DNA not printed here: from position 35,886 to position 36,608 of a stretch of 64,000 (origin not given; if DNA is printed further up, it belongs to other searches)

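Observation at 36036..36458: Bactofilin-like polymer-forming protein in a phage replication module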

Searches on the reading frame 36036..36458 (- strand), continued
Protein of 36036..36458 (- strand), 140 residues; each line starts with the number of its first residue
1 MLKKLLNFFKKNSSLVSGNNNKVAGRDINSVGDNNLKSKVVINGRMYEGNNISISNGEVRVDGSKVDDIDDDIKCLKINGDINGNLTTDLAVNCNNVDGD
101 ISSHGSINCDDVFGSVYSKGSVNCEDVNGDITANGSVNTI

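Call 33: search_dna_similar(query=window:36036-36458:-, collection=phages, mode=protein, max_evalue=0.001, max_rows=40)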
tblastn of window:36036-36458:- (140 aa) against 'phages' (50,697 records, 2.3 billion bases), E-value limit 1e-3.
Records with a match: 66; places in all: 66; records where one place covers at least 80% of the query: 6.
Best place of each record, by identity: <60% 66.
By first word of the organism name: Bacillus 39; Vibrio 24; Brevibacillus 2; Xanthomonas 1.
By host as written in the record: Bacillus cereus 14; Vibrio parahaemolyticus 4; Vibrio sp. 4; - 3; Bacillus sp. 3; Bacillus anthracis Sterne 2; Bacillus anthracis 2; Brevibacillus laterosporus 2; and 22 more.
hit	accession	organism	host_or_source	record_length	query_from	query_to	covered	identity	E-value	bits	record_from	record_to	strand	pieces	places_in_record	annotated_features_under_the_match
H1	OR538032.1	Vibrio phage PG216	Vibrio parahaemolyticus G299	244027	26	137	80%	41.9%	1e-6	52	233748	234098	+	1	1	hypothetical protein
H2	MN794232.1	Vibrio phage VH1_2019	Vibrio natiegens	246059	26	137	80%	41.9%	1e-6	52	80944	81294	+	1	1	hypothetical protein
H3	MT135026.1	Vibrio phage V09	Vibrio parahaemolyticus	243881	35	137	74%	43.5%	2e-6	51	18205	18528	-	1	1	hypothetical protein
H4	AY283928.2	Vibrio phage KVP40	-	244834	35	137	74%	43.5%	2e-6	51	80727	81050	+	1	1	hypothetical protein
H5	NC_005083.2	Vibrio phage KVP40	Vibrio parahaemolyticus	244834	35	137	74%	43.5%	2e-6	51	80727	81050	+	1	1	hypothetical protein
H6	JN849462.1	Vibrio phage phi-pp2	Vibrio parahaemolyticus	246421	35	137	74%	43.5%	2e-6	51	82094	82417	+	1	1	hypothetical protein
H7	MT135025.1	Vibrio phage V07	Vibrio parahaemolyticus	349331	35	137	74%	43.5%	2e-6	51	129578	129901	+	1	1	hypothetical protein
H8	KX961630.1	Bacillus phage QCM8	-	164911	28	133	76%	41.8%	1e-13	72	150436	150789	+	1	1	hypothetical protein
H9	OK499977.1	Bacillus phage vB_BanH_Emiliahah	Bacillus anthracis Sterne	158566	28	133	76%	41.0%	3e-12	68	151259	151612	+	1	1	structural protein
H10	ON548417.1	Bacillus phage vB_BanS-Thrax1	Bacillus anthracis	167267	16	133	84%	35.3%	9e-10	61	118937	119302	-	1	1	hypothetical protein (x2)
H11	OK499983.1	Bacillus phage vB_BanH_McCartney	Bacillus anthracis Sterne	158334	38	133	69%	42.9%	1e-13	72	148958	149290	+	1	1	hypothetical protein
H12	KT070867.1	Bacillus phage PBC2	Bacillus cereus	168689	16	135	86%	34.2%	1e-9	61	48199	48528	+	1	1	hypothetical protein (x2)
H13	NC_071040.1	Bacillus phage PBC2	Bacillus cereus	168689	16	135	86%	34.2%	1e-9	61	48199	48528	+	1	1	hypothetical protein (x2)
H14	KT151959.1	Brevibacillus phage Sundance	Brevibacillus laterosporus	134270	30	138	78%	36.9%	4e-6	50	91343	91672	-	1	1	putative leukotoxin LktA-like protein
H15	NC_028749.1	Brevibacillus phage Sundance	Brevibacillus laterosporus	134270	30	138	78%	36.9%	4e-6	50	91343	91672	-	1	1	putative leukotoxin LktA-like protein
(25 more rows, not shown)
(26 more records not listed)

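Call 34: get_annotated_region(hit=H9, flank=4000)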
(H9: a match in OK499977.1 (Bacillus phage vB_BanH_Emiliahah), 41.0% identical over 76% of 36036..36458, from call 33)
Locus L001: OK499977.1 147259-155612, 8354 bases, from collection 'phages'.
description: Bacillus phage vB_BanH_Emiliahah, complete genome.
organism: Bacillus phage vB_BanH_Emiliahah (NCBI taxid 2894781)
taxonomy: Viruses; Duplodnaviria; Heunggongvirae; Uroviricota; Caudoviricetes; Herelleviridae; Bastillevirinae; Tsarbombavirus
host: Bacillus anthracis Sterne; source: soil; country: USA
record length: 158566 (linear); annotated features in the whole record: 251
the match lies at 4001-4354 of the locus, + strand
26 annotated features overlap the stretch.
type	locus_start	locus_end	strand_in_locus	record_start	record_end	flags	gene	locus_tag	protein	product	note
CDS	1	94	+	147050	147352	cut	-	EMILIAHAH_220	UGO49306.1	protein transport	gp220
CDS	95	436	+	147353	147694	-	-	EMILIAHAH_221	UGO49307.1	hypothetical protein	gp221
CDS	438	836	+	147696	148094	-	-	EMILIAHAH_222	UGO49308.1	hypothetical protein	gp222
CDS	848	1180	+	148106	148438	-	-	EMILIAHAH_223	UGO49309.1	hypothetical protein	gp223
CDS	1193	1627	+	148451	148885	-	-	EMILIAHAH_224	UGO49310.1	hypothetical protein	gp224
CDS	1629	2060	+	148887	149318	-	-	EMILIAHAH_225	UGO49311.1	hypothetical protein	gp225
CDS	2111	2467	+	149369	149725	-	-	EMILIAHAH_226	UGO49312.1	hypothetical protein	gp226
CDS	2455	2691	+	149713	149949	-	-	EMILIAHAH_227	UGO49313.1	hypothetical protein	gp227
CDS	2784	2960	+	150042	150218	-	-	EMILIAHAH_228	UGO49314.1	hypothetical protein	gp228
CDS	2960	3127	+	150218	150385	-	-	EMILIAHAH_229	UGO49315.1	hypothetical protein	gp229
CDS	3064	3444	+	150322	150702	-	-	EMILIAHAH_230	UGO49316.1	hypothetical protein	gp230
CDS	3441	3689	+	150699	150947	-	-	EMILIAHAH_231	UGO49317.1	hypothetical protein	gp231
CDS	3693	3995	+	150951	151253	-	-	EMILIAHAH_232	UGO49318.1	membrane protein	gp232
CDS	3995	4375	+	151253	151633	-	-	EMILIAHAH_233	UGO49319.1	structural protein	gp233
CDS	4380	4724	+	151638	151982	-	-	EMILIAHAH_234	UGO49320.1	hypothetical protein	gp234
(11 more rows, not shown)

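Call 35: get_annotated_region(hit=H5, flank=4000)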
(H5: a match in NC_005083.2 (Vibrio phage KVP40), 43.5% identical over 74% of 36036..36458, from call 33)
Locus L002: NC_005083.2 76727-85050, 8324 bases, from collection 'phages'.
description: Vibrio phage KVP40, complete genome.
organism: Vibrio phage KVP40 (NCBI taxid 75320)
taxonomy: Viruses; Duplodnaviria; Heunggongvirae; Uroviricota; Caudoviricetes; Straboviridae; Schizotequatrovirus; Schizotequatrovirus KVP40
host: Vibrio parahaemolyticus; source: -; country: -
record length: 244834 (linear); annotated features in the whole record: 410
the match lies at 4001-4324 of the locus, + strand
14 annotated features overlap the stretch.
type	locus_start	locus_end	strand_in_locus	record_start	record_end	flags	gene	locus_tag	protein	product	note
CDS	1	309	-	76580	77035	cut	49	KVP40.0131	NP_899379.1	endonuclease VII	endo VII; gp49; cleaves Holliday junctions, Y-junctions, and mismatched base pairs in heteroduplex DNA; involved in ...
CDS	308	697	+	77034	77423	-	-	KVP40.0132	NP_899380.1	hypothetical protein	-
CDS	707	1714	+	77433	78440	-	rnlB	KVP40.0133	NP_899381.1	RNA ligase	second RNA ligase, related to RNA editing enzymes, putative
CDS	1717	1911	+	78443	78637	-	-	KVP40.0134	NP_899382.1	hypothetical protein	-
CDS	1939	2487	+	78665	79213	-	-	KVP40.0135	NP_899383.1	hypothetical protein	-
CDS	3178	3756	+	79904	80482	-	-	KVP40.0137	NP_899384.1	DNA methyltransferase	-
CDS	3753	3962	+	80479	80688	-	-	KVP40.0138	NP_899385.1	hypothetical protein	-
CDS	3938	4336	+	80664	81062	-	-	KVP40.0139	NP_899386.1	hypothetical protein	-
CDS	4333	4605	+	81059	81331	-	-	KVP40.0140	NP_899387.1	hypothetical protein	-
CDS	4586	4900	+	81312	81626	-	-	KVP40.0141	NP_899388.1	hypothetical protein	-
CDS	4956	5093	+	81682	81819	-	-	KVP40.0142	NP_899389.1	hypothetical protein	-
CDS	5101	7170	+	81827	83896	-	rIIA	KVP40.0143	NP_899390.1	RIIA lysis inhibitor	protector from prophage-induced early lysis; membrane integrity protector, putative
CDS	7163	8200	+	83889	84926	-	rIIB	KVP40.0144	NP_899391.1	RIIB lysis inhibitor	membrane integrity protector, putative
CDS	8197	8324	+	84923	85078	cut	-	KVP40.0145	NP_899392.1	hypothetical protein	-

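Call 39: search_protein_families(library=pfam, proteins=[P0029, P0229, P0246, P0190, P0192, P0239, P0018, P0005, P0174, P0216], max_evalue=1)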
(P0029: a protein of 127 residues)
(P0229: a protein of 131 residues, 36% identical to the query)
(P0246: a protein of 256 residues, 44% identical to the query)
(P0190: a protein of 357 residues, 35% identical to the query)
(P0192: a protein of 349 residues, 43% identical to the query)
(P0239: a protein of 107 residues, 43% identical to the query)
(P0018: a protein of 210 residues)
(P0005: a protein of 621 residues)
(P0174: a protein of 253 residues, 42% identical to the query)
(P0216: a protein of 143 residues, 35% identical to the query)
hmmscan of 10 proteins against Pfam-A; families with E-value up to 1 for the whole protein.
P0029 (127 aa): 3 families
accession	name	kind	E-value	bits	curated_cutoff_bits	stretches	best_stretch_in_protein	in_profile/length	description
PF04519.19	Bactofilin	-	2e-06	28.4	27.9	2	43-105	9-72/98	Polymer-forming cytoskeletal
PF06439.18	3keto-disac_hyd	-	0.2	12.1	26.8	1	11-56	134-179/187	3-keto-disaccharide hydrolase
PF19816.4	DUF6299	-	0.24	11.6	26.8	1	66-119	8-59/114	Family of unknown function (DUF6299)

P0229 (131 aa): 4 families
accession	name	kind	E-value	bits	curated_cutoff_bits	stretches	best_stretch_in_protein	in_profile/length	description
PF04519.19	Bactofilin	-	9.6e-06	26.2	27.9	2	49-123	7-82/98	Polymer-forming cytoskeletal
PF07550.17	Shr-like_HID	-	0.019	15.9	22.3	0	7-42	28-62/82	Heme-binding protein Shr-like, Hb-interacting domain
PF13385.13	Laminin_G_3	-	0.07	13.7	27.6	1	27-56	91-120/151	Concanavalin A-like lectin/glucanases superfamily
PF20525.3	DUF6740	-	0.47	9.1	27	1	42-101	430-488/532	Family of unknown function (DUF6740)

P0246 (256 aa): 3 families
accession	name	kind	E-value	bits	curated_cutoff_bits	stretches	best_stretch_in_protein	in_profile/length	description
PF04519.19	Bactofilin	-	1.3e-10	41.9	27.9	3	102-165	13-82/98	Polymer-forming cytoskeletal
PF01381.28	HTH_3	-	0.019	15.4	23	1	5-40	19-54/55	Helix-turn-helix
PF10698.15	DUF2505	-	0.21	12.1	26.9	1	96-140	71-114/158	Protein of unknown function (DUF2505)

P0190 (357 aa): 17 families
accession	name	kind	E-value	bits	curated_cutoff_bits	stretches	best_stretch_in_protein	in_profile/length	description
PF01381.28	HTH_3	-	5.3e-11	42.8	23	1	9-63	1-55/55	Helix-turn-helix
PF04519.19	Bactofilin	-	5.8e-11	43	27.9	3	170-229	9-69/98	Polymer-forming cytoskeletal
PF03961.19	FapA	-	1.4e-06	28.5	31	1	236-354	14-130/272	Flagellar Assembly Protein A beta solenoid domain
PF13560.12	HTH_31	-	1.8e-06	28.6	27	1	8-61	5-59/64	Helix-turn-helix domain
PF12844.13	HTH_19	-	6.9e-06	26.3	30.2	1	8-65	3-60/64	Helix-turn-helix domain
PF13443.12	HTH_26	-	9.8e-05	23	22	1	8-64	1-58/63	Cro/C1-type HTH DNA-binding domain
PF15943.11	YdaS_toxin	-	0.00054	20.2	30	1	19-37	10-28/65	Bacterial toxin YdaS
PF14549.12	P22_Cro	-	0.0035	17.5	30.2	1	19-37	11-29/60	DNA-binding transcriptional regulator Cro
PF08279.18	HTH_11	-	0.0049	17.2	25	1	9-36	6-34/55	HTH domain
PF13545.12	HTH_Crp_2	-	0.016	15.6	27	1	17-36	22-41/70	Crp-like helix-turn-helix domain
PF13744.12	HTH_37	-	0.026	14.8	27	1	9-36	23-50/80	Helix-turn-helix domain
PF12802.13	MarR_2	-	0.061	13.9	27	1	18-36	21-39/61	MarR family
PF13384.12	HTH_23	-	0.085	13.2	24.6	1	15-37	16-37/50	Homeodomain-like domain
PF07022.19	Phage_CI_repr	-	0.13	13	22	1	19-63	14-57/65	Bacteriophage CI repressor helix-turn-helix domain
PF13412.12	HTH_24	-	0.16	12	21.9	1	12-35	12-35/48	Winged helix-turn-helix DNA-binding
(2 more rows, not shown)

P0192 (349 aa): 13 families
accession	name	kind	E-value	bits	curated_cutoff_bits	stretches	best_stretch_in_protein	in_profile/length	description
PF01381.28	HTH_3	-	9.7e-14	51.6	23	1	14-67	1-54/55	Helix-turn-helix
PF04519.19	Bactofilin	-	3.3e-09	37.3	27.9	3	129-183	13-70/98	Polymer-forming cytoskeletal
PF13560.12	HTH_31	-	1.9e-08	35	27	1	10-66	2-59/64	Helix-turn-helix domain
PF13443.12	HTH_26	-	0.00016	22.3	22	1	13-65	1-54/63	Cro/C1-type HTH DNA-binding domain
PF12844.13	HTH_19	-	0.0002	21.6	30.2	1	13-69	3-59/64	Helix-turn-helix domain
PF13412.12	HTH_24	-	0.00023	21.1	21.9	1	14-40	9-35/48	Winged helix-turn-helix DNA-binding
PF13518.12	HTH_28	-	0.025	15.1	25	1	18-43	8-33/52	Helix-turn-helix domain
PF13384.12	HTH_23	-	0.027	14.7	24.6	1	18-42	14-37/50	Homeodomain-like domain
PF15943.11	YdaS_toxin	-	0.033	14.4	30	1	24-42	10-28/65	Bacterial toxin YdaS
PF08279.18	HTH_11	-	0.041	14.2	25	1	14-41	6-34/55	HTH domain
PF13413.12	HTH_25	-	0.091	13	24.6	1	13-39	1-27/62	Helix-turn-helix domain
PF14549.12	P22_Cro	-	0.12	12.6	30.2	1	24-42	11-29/60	DNA-binding transcriptional regulator Cro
PF04545.22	Sigma70_r4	-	0.29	11.1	24.1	0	16-41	14-39/50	Sigma-70, region 4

P0239 (107 aa): 2 families
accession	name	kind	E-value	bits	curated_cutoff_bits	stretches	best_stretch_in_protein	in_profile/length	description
PF04519.19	Bactofilin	-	0.0042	17.7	27.9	2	42-106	7-71/98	Polymer-forming cytoskeletal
PF07833.16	Cu_amine_oxidN1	-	0.15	12.4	24.2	1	2-41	60-98/108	Copper amine oxidase N-terminal domain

P0018 (210 aa): 2 families
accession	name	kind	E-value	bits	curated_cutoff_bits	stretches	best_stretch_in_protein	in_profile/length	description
PF21446.3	Gp34_trimer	-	0.075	14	27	1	98-143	27-75/116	Long-tail fiber proximal subunit, C-terminal, trimerization domain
PF16195.10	UBA2_C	-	0.6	11.1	25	1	55-104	9-57/95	SUMO-activating enzyme subunit 2 C-terminus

P0005 (621 aa): 6 families
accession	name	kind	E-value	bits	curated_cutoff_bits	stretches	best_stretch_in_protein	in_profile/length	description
PF01381.28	HTH_3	-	5e-15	55.7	23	1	12-66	1-55/55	Helix-turn-helix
PF13560.12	HTH_31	-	1.1e-06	29.3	27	1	12-64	6-59/64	Helix-turn-helix domain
PF12844.13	HTH_19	-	5.1e-05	23.5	30.2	1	10-67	2-59/64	Helix-turn-helix domain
PF13443.12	HTH_26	-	0.032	14.9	22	1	11-67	1-58/63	Cro/C1-type HTH DNA-binding domain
PF15731.11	MqsA_antitoxin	-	0.042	14.4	30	1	10-52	72-114/131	Antitoxin component of bacterial toxin-antitoxin system, MqsA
PF04545.22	Sigma70_r4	-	0.23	11.5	24.1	1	15-38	15-38/50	Sigma-70, region 4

P0174 (253 aa): 20 families
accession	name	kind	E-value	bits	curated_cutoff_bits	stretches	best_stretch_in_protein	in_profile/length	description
PF01381.28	HTH_3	-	4.8e-14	52.6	23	1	9-63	1-55/55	Helix-turn-helix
PF12844.13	HTH_19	-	2.5e-09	37.3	30.2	1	6-68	1-63/64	Helix-turn-helix domain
PF13560.12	HTH_31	-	2e-08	34.8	27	1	6-60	3-58/64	Helix-turn-helix domain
PF04519.19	Bactofilin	-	0.00088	19.9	27.9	1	195-252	9-70/98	Polymer-forming cytoskeletal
PF15731.11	MqsA_antitoxin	-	0.00088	19.8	30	1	6-49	71-114/131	Antitoxin component of bacterial toxin-antitoxin system, MqsA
PF13412.12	HTH_24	-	0.0012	18.8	21.9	1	9-35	9-35/48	Winged helix-turn-helix DNA-binding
PF08279.18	HTH_11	-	0.0034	17.7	25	1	11-36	8-34/55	HTH domain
PF07022.19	Phage_CI_repr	-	0.0038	18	22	1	19-67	14-61/65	Bacteriophage CI repressor helix-turn-helix domain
PF15943.11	YdaS_toxin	-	0.0072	16.6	30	1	19-38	10-29/65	Bacterial toxin YdaS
PF13443.12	HTH_26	-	0.0078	16.9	22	1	8-61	1-55/63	Cro/C1-type HTH DNA-binding domain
PF04545.22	Sigma70_r4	-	0.015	15.3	24.1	1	11-36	14-39/50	Sigma-70, region 4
PF13518.12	HTH_28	-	0.02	15.4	25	1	17-38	13-33/52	Helix-turn-helix domain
PF13384.12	HTH_23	-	0.025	14.8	24.6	1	12-37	11-37/50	Homeodomain-like domain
PF13404.12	HTH_AsnC-type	-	0.026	14.8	27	1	9-35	9-35/42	AsnC-type helix-turn-helix domain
PF08281.18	Sigma70_r4_2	-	0.072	13.2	25.7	1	13-36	22-45/54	Sigma-70, region 4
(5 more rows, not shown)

P0216 (143 aa): 4 families
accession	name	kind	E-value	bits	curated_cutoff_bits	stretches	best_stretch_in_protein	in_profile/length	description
PF04519.19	Bactofilin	-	0.0002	22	27.9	2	53-133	8-85/98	Polymer-forming cytoskeletal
PF19768.4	DUF6255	-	0.028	15.2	25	0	83-105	3-25/70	Family of unknown function (DUF6255)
PF19816.4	DUF6299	-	0.18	12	26.8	1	63-120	7-63/114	Family of unknown function (DUF6299)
PF18914.6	DUF5666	-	0.26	12.1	27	1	31-74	7-49/60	Domain of unknown function (DUF5666)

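Call 40: find_encoding_contigs(protein=P0003, flank=10000, max_places=3)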
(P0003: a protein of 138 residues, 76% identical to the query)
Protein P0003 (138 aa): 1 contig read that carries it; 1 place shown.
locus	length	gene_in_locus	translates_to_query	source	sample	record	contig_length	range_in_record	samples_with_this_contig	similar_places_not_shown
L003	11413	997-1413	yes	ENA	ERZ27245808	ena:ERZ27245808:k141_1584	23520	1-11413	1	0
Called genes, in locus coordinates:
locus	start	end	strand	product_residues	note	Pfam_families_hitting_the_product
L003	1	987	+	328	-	?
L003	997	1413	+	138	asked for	-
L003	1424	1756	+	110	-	-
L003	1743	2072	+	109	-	PF22745:Nlig-Ia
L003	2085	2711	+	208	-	PF02223:Thymidylate_kin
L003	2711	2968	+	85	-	-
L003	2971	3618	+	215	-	PF00149:Metallophos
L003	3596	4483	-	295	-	PF11638:DnaA_N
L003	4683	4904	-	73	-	-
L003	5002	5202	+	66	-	-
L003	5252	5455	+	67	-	-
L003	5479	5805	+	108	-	-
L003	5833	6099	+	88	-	-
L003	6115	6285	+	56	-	-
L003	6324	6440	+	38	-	-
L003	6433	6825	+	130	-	-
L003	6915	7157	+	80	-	-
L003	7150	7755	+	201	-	-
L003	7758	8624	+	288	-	PF04055:Radical_SAM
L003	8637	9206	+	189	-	-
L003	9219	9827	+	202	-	-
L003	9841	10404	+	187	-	-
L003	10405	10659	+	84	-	-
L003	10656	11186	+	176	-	-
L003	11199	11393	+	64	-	-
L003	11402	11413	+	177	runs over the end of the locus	-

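Call 41: find_encoding_contigs(protein=P0004, flank=5000, max_places=3)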
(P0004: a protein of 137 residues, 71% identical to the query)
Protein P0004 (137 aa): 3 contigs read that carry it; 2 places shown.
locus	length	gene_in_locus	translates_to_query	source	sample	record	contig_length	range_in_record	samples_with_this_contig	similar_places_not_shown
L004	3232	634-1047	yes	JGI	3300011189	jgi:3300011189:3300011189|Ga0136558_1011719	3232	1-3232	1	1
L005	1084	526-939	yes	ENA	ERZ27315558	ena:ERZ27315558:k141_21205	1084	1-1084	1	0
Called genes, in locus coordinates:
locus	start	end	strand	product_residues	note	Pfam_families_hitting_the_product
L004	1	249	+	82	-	?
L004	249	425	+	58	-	PF09723:Zn_ribbon_8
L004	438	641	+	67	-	-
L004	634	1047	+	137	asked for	-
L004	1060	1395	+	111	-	-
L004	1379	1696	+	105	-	PF22745:Nlig-Ia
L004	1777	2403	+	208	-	PF02223:Thymidylate_kin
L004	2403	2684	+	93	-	-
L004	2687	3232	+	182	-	?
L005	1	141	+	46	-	?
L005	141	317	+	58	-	PF09723:Zn_ribbon_8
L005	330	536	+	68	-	-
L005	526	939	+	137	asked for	-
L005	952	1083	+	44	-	?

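Call 45: find_encoding_contigs(protein=P0239, flank=6000, max_places=2)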
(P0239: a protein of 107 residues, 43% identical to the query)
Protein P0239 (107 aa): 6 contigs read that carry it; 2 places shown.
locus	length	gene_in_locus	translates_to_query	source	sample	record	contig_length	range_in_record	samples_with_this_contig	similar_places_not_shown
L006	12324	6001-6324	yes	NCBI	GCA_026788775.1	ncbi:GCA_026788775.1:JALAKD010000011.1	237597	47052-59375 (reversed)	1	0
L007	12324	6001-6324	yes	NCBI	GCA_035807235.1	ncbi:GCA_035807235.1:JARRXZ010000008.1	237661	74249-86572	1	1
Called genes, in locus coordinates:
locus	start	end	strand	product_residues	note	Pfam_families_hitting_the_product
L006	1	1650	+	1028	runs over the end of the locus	PF00176:SNF2-rel_dom (weak), PF04851:ResIII (faint), PF00271:Helicase_C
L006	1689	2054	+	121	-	-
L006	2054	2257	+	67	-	-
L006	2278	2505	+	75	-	PF13560:HTH_31, PF01381:HTH_3 (weak)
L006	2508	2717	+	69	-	-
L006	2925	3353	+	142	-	PF09643:YopX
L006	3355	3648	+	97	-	-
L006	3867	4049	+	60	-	-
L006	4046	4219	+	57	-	-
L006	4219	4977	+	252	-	PF10127:RlaP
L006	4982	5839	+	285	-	-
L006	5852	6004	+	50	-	-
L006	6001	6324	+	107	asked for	-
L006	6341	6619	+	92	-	-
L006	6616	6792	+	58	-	-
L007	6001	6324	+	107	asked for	-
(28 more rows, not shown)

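Call 46: find_encoding_contigs(protein=P0168, flank=6000, max_places=2)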
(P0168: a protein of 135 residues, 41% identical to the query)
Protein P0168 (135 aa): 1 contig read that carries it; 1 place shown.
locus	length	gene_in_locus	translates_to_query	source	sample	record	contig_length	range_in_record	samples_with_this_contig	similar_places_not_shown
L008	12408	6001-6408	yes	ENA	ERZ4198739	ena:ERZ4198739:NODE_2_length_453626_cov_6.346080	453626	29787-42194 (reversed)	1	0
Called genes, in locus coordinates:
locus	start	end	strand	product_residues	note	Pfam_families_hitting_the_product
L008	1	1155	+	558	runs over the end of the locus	PF25045:vWA_Ro60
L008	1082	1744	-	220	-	-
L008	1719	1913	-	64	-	-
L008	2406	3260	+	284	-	PF00483:NTP_transferase, PF12804:NTP_transf_3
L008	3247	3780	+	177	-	PF00908:dTDP_sugar_isom, PF14667:Polysacc_synt_C (faint)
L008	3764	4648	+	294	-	PF01370:Epimerase, PF04321:RmlD_sub_bind, PF02719:Polysacc_synt_2 (weak), PF16363:GDP_Man_Dehyd (weak)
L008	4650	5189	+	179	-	PF00929:RNase_T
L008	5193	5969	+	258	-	PF00702:Hydrolase (faint), PF08282:Hydrolase_3, PF13419:HAD_2 (faint), PF03332:PMM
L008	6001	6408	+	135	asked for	-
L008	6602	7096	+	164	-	PF08719:NADAR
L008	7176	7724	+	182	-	-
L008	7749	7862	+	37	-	-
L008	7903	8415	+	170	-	PF03462:PCRF, PF00472:RF-1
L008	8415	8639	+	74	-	-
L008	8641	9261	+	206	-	-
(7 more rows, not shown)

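Call 47: find_encoding_contigs(protein=P0235, flank=6000, max_places=2)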
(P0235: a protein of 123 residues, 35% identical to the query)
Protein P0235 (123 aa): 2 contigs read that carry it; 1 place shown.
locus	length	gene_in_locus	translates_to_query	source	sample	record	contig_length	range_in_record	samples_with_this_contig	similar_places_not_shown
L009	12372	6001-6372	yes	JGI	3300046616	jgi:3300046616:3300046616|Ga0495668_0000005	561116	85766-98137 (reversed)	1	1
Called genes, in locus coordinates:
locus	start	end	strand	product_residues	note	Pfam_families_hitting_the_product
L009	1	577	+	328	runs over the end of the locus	-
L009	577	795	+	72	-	-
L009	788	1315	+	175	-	-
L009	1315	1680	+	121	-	-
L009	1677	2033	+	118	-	-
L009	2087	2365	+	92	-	-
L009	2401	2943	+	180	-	PF12850:Metallophos_2 (weak)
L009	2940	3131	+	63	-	-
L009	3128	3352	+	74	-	-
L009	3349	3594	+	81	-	-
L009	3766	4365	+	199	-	-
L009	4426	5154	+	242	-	-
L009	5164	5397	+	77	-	-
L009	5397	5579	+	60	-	-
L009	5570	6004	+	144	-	-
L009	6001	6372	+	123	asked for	-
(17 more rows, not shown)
